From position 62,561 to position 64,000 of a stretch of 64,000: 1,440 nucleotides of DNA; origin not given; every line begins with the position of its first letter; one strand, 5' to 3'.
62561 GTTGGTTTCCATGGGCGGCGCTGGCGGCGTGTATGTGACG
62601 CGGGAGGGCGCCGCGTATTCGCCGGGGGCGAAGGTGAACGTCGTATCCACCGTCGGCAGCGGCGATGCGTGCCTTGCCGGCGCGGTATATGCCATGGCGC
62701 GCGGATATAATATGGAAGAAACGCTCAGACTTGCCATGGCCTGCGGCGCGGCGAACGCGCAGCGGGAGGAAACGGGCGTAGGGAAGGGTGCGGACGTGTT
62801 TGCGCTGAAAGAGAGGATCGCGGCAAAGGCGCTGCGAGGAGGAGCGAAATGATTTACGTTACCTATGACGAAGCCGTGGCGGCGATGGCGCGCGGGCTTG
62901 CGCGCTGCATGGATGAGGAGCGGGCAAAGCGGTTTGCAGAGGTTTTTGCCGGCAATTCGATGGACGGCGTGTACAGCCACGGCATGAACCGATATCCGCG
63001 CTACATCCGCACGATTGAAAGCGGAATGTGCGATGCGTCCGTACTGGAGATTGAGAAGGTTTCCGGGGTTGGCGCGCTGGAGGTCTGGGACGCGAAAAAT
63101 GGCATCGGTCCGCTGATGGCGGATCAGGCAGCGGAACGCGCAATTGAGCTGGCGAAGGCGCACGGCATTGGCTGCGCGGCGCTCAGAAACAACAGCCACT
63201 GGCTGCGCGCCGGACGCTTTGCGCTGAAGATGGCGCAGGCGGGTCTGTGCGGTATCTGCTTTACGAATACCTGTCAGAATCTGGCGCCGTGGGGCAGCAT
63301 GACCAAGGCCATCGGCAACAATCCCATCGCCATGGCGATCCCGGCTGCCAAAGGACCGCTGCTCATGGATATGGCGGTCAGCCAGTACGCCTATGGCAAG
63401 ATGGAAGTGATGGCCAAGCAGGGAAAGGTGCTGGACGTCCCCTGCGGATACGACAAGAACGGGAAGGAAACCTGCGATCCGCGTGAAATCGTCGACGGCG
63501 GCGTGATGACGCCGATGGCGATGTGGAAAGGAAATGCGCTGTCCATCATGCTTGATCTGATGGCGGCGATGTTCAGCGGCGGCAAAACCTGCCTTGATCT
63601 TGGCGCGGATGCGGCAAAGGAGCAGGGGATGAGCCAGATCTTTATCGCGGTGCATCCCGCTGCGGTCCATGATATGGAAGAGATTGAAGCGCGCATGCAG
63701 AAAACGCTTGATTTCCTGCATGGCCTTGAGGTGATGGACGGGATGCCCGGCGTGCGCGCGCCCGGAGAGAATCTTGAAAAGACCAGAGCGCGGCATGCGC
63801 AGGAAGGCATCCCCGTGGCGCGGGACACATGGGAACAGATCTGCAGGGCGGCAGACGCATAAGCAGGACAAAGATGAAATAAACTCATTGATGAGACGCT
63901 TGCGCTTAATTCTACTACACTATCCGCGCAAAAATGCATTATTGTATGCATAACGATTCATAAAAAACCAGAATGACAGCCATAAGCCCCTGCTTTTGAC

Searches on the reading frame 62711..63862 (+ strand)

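Call 71: search_protein_families(library=pfam, proteins=[window:62711-63862:+], max_evalue=0.0001)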
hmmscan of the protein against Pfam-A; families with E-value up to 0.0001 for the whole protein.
window:62711-63862:+ (383 aa): 1 family
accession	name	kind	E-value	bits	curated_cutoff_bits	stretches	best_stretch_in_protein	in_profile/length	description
PF02615.19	Ldh_2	-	6.7e-95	318.4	38.8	1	51-377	2-332/333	Malate/L-lactate dehydrogenase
